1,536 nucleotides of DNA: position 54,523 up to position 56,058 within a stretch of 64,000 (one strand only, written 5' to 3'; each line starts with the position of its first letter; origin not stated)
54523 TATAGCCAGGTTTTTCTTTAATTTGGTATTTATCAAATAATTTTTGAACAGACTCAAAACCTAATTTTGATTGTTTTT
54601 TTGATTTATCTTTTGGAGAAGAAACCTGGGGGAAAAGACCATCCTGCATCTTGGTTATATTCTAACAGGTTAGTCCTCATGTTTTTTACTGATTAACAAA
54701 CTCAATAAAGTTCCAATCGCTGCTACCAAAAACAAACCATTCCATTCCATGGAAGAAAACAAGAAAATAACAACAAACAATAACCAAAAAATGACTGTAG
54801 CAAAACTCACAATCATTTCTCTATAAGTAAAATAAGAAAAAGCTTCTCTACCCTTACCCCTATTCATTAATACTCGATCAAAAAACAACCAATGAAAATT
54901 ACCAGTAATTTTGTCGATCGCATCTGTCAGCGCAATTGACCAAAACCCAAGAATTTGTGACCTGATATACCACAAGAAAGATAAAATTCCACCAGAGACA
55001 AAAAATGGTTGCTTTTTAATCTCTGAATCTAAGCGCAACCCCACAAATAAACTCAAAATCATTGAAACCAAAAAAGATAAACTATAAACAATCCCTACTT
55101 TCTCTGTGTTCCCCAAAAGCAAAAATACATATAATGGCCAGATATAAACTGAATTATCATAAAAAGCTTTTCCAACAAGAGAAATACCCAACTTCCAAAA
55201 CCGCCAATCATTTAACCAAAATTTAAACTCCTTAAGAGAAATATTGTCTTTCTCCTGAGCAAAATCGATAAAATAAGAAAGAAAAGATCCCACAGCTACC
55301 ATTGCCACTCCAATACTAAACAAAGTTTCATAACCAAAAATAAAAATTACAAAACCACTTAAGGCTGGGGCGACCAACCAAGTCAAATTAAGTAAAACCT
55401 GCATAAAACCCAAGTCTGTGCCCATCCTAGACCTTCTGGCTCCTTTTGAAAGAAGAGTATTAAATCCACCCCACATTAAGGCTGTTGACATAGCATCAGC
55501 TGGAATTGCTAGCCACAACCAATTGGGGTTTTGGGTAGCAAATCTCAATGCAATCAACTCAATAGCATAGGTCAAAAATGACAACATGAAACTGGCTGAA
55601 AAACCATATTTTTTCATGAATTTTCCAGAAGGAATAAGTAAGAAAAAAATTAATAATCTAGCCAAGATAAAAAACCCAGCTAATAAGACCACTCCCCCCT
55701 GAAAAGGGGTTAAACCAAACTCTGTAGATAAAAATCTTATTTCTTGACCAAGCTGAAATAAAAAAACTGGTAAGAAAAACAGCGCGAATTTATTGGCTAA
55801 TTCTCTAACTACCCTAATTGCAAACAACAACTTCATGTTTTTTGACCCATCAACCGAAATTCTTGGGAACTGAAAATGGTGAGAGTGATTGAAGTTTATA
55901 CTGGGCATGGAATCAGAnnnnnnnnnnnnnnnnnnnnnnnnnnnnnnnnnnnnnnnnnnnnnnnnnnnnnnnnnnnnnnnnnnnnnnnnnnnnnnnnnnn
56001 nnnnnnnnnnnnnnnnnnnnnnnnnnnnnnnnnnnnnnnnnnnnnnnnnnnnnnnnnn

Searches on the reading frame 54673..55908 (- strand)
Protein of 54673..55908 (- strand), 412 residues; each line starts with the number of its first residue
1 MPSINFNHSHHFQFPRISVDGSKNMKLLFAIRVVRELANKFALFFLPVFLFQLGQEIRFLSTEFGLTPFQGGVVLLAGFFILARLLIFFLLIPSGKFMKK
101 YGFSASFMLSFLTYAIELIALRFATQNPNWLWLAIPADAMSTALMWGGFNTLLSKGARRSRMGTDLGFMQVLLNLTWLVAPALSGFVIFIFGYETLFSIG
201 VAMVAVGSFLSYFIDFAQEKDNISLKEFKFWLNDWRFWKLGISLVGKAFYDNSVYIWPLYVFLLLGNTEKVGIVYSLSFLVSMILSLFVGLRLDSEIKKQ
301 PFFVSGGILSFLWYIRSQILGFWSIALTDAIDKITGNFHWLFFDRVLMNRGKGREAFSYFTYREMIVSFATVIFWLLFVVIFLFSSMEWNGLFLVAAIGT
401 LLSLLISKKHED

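Call 40: find_encoding_contigs(protein=window:54673-55908:-, flank=10000, max_places=1)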
Protein window:54673-55908:- (412 aa): 1 contig read that carries it; 1 place shown.
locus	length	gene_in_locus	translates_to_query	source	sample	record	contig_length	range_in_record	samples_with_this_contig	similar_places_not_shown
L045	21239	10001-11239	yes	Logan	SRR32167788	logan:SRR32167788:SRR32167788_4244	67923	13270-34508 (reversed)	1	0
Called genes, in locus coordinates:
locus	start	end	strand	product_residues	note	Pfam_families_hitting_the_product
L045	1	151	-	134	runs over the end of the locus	PF18895:T4SS_pilin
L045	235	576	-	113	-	PF18895:T4SS_pilin (weak)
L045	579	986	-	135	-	PF18895:T4SS_pilin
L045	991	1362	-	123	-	PF18895:T4SS_pilin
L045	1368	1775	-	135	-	-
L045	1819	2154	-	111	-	PF18895:T4SS_pilin (weak)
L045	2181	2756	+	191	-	PF04542:Sigma70_r2, PF08281:Sigma70_r4_2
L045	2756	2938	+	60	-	-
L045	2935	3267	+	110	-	-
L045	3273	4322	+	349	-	PF02463:SMC_N, PF13175:AAA_15, PF13476:AAA_23 (weak), PF13304:AAA_21 (faint)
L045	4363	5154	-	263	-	PF01256:Carb_kinase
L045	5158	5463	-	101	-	PF18898:DUF5654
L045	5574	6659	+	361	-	PF02661:Fic, PF08220:HTH_DeoR (faint)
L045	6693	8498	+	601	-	PF04675:DNA_ligase_A_N, PF01068:DNA_ligase_A_M, PF09414:RNA_ligase (weak), PF04679:DNA_ligase_A_C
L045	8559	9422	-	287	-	PF00535:Glycos_transf_2, PF10111:Glyco_tranf_2_2 (weak)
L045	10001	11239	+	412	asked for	PF07690:MFS_1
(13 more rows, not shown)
